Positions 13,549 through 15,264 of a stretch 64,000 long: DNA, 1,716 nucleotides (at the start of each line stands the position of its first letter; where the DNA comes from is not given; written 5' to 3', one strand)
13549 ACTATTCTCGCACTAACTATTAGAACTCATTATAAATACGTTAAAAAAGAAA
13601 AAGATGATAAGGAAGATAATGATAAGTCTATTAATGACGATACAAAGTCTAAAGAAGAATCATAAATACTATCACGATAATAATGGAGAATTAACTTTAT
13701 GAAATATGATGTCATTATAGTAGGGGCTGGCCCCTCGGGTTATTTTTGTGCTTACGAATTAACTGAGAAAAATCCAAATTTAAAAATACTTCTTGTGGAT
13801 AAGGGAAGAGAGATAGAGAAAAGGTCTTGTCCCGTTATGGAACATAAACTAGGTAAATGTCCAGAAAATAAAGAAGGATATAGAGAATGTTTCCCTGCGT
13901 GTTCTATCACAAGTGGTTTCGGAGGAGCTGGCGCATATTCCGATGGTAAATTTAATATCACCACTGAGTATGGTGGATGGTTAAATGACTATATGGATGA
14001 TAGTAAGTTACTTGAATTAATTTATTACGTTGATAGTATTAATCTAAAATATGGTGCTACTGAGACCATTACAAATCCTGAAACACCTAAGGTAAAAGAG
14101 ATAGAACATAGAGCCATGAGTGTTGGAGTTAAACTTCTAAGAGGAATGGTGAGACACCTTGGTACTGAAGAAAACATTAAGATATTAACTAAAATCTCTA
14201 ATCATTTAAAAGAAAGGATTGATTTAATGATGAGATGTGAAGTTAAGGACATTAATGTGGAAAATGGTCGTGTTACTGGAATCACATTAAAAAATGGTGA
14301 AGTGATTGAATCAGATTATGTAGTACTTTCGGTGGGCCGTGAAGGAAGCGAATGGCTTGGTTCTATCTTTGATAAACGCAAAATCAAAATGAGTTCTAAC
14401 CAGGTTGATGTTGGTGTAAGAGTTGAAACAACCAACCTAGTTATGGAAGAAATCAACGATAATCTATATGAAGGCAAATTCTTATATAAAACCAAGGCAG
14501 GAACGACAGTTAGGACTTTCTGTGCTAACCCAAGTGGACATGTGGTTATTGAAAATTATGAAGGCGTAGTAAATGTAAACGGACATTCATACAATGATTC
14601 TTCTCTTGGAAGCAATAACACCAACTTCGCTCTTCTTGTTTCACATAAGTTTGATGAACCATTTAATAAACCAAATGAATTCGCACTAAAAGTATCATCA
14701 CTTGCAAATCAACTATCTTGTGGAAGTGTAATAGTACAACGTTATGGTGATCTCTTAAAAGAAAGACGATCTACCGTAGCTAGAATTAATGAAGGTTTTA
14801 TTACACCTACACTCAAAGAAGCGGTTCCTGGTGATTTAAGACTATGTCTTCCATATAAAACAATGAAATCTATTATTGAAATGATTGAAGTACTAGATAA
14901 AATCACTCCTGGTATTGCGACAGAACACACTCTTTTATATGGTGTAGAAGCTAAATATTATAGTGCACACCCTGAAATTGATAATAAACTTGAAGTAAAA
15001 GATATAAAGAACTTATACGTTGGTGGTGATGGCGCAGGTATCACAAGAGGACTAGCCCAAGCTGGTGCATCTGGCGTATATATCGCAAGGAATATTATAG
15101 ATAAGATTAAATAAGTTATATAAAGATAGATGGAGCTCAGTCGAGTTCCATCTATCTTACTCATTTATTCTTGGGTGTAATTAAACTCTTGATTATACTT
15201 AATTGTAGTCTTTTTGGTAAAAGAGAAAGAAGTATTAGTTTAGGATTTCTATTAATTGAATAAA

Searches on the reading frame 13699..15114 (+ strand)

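Call 88: search_protein_families(library=pfam, proteins=[window:13699-15114:+], max_evalue=0.001)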
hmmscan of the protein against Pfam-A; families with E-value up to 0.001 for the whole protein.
window:13699-15114:+ (471 aa): 11 families
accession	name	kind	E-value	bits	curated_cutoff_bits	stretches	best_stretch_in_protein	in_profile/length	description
PF01134.28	GIDA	-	3.3e-15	56.5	22.1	1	167-470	102-387/391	Glucose inhibited division protein A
PF07992.20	Pyr_redox_2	-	4.7e-13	49.7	26.1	2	164-243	187-264/291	Pyridine nucleotide-disulphide oxidoreductase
PF21688.3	FAD-depend_C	-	1.5e-11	45.3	27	1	260-419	35-196/197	FAD-dependent protein, C-terminal domain-like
PF03486.20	HI0933_like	-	1.2e-09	38.5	50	1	4-41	2-37/244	HI0933-like protein Rossmann domain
PF01266.30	DAO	-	4.6e-08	33.4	27.9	1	4-39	1-34/353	FAD dependent oxidoreductase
PF00890.30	FAD_binding_2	-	4e-07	30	20.4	0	4-38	1-33/414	FAD binding domain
PF01946.23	Thi4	-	6.4e-07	29.3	26.2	1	2-35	17-49/235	Thi4 family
PF13454.12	NAD_binding_9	-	2.2e-06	28.1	21.8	0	6-38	1-34/155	FAD-NAD(P)-binding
PF13450.12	NAD_binding_8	-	4.6e-05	24.1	21.9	1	7-38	1-30/68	NAD(P)-binding Rossmann-like domain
PF05834.18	Lycopene_cycl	-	0.00013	21.6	23.4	1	4-39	1-36/380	Lycopene cyclase protein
PF13738.12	Pyr_redox_3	-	0.00047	19.9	30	0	6-37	1-31/305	Pyridine nucleotide-disulphide oxidoreductase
